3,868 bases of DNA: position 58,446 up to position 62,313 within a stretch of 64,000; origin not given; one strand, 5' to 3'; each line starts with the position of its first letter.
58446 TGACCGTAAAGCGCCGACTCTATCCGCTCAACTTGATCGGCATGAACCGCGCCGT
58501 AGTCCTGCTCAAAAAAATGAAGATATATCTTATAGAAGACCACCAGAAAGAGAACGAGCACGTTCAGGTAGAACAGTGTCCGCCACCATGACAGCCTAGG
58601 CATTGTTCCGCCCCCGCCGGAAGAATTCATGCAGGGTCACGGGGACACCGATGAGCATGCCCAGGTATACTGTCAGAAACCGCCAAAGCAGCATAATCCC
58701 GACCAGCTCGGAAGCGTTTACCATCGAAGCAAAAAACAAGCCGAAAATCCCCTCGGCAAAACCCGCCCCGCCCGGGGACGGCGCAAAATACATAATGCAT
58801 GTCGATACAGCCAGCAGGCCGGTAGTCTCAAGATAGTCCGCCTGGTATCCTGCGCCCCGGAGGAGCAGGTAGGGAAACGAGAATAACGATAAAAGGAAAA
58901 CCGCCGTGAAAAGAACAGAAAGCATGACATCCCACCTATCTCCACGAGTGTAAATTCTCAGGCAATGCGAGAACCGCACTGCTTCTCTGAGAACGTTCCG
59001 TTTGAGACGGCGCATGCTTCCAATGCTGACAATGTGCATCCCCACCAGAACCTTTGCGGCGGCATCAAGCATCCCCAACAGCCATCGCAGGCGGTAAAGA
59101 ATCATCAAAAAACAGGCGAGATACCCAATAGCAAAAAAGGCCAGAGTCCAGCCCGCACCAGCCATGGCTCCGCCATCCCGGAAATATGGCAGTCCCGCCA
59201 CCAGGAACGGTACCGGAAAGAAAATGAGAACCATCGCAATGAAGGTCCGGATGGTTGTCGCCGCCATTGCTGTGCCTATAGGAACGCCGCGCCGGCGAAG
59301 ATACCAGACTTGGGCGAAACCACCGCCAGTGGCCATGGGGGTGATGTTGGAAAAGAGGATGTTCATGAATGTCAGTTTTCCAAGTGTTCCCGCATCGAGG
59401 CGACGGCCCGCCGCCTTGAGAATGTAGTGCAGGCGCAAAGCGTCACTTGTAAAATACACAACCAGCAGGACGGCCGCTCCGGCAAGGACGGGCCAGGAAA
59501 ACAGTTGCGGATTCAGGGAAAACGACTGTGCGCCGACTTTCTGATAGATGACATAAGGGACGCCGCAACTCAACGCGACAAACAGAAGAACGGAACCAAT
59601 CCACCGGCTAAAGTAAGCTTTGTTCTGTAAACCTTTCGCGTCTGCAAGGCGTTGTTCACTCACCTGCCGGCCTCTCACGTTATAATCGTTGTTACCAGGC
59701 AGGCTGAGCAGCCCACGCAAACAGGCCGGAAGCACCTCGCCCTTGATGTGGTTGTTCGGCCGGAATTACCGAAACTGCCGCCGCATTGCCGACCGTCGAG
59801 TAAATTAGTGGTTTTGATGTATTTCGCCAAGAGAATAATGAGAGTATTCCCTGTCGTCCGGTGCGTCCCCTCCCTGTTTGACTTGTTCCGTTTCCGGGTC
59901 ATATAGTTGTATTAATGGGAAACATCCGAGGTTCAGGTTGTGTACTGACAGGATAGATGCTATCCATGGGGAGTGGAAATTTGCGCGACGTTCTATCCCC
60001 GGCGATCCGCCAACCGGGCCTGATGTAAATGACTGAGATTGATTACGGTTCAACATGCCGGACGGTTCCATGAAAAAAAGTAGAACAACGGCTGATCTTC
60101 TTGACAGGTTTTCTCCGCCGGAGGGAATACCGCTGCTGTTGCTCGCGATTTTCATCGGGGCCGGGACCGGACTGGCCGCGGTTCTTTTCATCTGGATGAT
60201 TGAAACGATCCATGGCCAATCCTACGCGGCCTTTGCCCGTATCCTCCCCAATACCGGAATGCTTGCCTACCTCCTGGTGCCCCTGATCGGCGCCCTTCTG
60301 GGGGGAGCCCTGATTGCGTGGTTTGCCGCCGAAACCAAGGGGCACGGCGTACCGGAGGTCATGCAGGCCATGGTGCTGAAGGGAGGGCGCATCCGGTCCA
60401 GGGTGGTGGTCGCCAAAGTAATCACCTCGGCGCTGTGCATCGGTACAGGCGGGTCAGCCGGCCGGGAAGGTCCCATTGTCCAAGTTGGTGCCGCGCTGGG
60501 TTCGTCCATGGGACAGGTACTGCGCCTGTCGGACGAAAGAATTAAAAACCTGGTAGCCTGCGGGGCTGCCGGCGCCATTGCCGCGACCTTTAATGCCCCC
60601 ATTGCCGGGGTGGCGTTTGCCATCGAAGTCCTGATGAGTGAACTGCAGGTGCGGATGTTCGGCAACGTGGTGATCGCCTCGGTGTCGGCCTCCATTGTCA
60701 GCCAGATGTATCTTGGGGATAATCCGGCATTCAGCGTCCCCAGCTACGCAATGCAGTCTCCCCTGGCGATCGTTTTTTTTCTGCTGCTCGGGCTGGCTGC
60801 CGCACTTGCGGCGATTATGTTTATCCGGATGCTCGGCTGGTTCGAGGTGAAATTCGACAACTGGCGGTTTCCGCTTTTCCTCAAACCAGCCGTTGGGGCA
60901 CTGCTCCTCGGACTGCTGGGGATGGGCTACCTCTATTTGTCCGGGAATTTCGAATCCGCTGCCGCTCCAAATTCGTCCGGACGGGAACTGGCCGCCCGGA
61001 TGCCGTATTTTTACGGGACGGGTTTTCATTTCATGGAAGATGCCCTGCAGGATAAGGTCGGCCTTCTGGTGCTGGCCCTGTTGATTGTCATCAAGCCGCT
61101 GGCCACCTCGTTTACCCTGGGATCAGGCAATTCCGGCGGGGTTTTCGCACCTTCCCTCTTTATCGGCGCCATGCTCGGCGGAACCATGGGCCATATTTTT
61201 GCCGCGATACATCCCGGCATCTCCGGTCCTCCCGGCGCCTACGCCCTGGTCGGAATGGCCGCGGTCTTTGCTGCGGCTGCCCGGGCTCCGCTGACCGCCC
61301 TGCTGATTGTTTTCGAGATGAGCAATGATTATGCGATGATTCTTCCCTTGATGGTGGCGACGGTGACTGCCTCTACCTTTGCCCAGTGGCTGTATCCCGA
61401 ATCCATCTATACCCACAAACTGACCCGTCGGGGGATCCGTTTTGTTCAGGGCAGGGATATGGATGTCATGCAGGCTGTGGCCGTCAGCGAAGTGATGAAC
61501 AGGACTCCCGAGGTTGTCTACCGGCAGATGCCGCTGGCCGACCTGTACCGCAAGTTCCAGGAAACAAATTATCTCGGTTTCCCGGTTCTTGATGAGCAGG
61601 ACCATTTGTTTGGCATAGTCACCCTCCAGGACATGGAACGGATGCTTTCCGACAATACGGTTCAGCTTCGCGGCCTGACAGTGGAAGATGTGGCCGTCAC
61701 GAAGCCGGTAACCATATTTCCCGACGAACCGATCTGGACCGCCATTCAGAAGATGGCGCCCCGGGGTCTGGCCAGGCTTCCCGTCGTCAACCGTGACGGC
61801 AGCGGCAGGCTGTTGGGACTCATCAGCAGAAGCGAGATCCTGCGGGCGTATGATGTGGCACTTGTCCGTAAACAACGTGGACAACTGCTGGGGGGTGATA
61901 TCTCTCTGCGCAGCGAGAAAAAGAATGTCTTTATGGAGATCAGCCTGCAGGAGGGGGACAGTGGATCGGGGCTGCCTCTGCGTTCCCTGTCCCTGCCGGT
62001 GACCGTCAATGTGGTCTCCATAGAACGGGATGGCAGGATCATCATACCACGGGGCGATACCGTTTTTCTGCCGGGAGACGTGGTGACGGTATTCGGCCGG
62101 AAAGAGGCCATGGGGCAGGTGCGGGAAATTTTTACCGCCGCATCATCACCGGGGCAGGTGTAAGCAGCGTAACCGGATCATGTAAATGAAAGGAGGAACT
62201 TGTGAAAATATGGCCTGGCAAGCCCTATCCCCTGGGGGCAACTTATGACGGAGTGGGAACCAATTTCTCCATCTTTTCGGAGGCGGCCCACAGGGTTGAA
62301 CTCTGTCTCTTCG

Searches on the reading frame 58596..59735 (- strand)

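Call 15: search_protein_families(library=pfam, proteins=[window:58596-59735:-], max_evalue=0.001)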
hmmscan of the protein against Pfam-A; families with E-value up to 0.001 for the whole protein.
window:58596-59735:- (379 aa): 1 family
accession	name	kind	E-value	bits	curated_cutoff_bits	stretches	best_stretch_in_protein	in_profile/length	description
PF03706.18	LPG_synthase_TM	-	2.8e-35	122.7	33.4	1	51-363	3-302/302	Lysylphosphatidylglycerol synthase TM region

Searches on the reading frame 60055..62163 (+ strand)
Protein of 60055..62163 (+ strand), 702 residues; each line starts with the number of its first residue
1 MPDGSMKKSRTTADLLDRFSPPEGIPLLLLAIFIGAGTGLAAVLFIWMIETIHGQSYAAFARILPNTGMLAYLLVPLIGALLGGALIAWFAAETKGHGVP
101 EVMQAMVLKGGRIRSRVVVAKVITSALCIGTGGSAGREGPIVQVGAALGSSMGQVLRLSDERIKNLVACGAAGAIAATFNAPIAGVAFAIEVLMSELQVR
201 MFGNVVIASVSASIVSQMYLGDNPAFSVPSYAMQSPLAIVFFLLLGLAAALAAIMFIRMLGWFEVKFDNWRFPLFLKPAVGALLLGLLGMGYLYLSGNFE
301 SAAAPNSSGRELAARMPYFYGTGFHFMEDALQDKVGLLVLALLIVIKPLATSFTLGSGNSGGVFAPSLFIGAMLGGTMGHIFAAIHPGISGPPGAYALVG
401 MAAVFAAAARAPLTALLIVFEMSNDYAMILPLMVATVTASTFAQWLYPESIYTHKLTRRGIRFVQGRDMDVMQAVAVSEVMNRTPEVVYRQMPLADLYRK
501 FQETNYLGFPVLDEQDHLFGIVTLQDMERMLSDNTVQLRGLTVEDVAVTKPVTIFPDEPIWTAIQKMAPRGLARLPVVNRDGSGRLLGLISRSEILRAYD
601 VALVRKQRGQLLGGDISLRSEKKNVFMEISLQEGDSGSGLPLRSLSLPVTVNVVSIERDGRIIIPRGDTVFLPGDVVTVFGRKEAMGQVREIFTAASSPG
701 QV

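Call 15: search_protein_families(library=pfam, proteins=[window:60055-62163:+], max_evalue=0.001)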
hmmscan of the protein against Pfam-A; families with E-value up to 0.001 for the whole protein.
window:60055-62163:+ (702 aa): 4 families
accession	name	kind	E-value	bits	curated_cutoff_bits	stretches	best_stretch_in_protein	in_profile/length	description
PF00654.25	Voltage_CLC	-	3.3e-98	329.5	24.8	1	79-443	1-345/346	Voltage gated chloride channel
PF00571.33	CBS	-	1.3e-24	86.7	24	2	543-599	1-55/57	CBS domain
PF02080.26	TrkA_C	-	1.1e-13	51.3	27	1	627-693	2-70/71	TrkA-C domain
PF01590.32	GAF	-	0.00025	22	22.4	0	471-538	61-121/133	GAF domain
